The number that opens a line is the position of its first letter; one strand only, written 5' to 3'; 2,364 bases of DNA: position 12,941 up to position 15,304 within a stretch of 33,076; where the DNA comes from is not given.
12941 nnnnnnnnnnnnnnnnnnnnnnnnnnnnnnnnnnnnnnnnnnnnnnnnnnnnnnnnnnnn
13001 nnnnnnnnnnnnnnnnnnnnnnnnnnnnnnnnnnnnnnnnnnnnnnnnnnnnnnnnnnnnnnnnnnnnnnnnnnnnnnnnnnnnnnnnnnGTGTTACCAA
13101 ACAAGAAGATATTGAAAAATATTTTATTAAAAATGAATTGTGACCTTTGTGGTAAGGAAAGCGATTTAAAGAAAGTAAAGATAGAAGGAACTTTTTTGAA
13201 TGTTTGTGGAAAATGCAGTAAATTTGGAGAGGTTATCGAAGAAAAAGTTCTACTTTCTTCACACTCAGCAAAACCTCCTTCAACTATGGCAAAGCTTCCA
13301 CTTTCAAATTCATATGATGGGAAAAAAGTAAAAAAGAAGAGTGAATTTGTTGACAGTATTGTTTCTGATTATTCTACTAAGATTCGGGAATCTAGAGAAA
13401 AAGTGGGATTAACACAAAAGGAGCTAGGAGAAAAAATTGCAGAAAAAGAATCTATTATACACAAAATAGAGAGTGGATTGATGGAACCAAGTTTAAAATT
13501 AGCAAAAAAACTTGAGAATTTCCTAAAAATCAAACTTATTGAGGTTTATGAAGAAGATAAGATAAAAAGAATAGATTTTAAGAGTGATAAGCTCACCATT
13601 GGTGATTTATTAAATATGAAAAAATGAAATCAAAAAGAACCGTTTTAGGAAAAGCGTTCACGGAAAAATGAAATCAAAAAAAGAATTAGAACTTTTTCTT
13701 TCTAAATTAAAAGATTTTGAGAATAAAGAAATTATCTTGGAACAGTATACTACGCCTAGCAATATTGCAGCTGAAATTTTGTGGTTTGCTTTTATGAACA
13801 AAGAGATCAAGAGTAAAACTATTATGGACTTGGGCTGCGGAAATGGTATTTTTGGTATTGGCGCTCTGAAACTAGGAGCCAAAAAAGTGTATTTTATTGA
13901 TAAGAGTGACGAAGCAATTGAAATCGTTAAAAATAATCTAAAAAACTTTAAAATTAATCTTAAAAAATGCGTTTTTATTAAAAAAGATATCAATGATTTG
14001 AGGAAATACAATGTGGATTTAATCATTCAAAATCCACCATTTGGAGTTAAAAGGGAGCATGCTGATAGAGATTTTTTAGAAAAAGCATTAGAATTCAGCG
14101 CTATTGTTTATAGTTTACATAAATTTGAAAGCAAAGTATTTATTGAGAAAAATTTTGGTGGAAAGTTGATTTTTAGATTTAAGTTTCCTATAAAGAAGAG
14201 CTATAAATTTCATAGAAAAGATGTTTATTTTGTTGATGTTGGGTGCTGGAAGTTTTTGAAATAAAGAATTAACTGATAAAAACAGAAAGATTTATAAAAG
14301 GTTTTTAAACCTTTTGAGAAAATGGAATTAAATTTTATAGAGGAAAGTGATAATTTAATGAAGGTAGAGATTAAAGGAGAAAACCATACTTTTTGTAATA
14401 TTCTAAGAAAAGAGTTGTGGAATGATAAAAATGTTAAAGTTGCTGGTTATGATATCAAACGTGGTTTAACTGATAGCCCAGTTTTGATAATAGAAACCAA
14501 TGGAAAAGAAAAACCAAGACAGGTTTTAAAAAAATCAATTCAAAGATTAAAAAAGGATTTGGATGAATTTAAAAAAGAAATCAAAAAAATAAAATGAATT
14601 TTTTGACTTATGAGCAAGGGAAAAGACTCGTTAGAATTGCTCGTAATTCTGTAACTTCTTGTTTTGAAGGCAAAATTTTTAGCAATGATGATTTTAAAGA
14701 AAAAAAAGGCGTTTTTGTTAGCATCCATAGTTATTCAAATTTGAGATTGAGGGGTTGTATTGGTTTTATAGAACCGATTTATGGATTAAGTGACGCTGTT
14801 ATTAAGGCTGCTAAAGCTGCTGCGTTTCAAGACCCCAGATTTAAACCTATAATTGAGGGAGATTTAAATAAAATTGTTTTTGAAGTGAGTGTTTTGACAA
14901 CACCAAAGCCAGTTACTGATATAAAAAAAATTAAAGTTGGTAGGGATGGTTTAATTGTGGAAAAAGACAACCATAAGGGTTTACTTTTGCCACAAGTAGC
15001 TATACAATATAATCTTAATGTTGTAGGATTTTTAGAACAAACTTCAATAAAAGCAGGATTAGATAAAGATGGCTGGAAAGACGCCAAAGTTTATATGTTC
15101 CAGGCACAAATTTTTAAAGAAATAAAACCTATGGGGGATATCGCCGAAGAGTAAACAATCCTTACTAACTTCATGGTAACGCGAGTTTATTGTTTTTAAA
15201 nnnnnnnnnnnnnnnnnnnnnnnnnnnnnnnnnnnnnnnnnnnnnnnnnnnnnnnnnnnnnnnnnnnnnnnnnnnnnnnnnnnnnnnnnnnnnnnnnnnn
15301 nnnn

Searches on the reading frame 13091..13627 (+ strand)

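Call 65: search_protein_families(library=pfam, proteins=[window:13091-13627:+], max_evalue=0.01)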
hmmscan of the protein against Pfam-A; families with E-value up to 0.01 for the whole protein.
window:13091-13627:+ (178 aa): 5 families
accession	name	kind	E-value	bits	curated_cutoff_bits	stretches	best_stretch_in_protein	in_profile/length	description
PF01381.28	HTH_3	-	4.9e-11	42.9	23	1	98-151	1-54/55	Helix-turn-helix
PF24250.1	HVO_2718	-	0.0011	19.1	30.3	0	16-51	17-53/173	Transcription regulator HVO_2718-like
PF12844.13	HTH_19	-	0.0041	17.4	30.2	0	97-147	3-53/64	Helix-turn-helix domain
PF13560.12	HTH_31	-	0.0068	17.1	27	1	97-135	5-44/64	Helix-turn-helix domain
PF13133.11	DUF3949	-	0.0071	17.3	25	0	94-124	8-38/61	Protein of unknown function (DUF3949)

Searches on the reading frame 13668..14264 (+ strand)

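Call 9: search_protein_families(library=pfam, proteins=[window:13668-14264:+], max_evalue=0.001)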
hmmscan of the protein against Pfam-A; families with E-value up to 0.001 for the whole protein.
window:13668-14264:+ (198 aa): 12 families
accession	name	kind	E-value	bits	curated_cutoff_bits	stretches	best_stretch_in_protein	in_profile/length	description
PF05175.20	MTS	-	1.1e-15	58.1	23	1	36-140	21-126/170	Methyltransferase small domain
PF03602.21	Cons_hypoth95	-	4.6e-14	52.9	24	1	39-151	32-152/182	Conserved hypothetical protein 95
PF06325.19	PrmA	-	4.7e-13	49.7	22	1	48-122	161-233/296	Ribosomal protein L11 methyltransferase (PrmA)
PF13847.12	Methyltransf_31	-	1.3e-10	41.6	27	1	49-125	4-84/145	Methyltransferase domain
PF13649.12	Methyltransf_25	-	3.9e-08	34.3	27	1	52-127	1-76/97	Methyltransferase domain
PF10294.15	Methyltransf_16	-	1.6e-05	25.2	21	1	42-101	40-99/174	Lysine methyltransferase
PF01170.24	UPF0020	-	2.3e-05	24.6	22.3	1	73-130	78-136/197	RMKL-like, methyltransferase domain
PF13489.12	Methyltransf_23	-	4.8e-05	23.6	27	1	44-122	18-61/164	Methyltransferase domain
PF08242.18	Methyltransf_12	-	0.00012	23.2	30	1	53-120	1-70/98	Methyltransferase domain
PF08241.18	Methyltransf_11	-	0.00031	21.8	21.2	1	54-120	2-65/95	Methyltransferase domain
PF02475.24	TRM5-TYW2_MTfase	-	0.00038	20.9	28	1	48-143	36-126/164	TRM5/TYW2 methyltransferase domain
PF09445.16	Methyltransf_15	-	0.0005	20.1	22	1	50-128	2-84/165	RNA cap guanine-N2 methyltransferase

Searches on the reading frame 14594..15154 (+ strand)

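Call 9: search_protein_families(library=pfam, proteins=[window:14594-15154:+], max_evalue=0.001)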
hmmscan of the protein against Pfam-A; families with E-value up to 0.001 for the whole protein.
window:14594-15154:+ (186 aa): 1 family
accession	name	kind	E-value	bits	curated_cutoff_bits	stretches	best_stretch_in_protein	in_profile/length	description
PF01871.22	AMMECR1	-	8.3e-47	159.2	25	1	13-174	1-168/168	AMMECR1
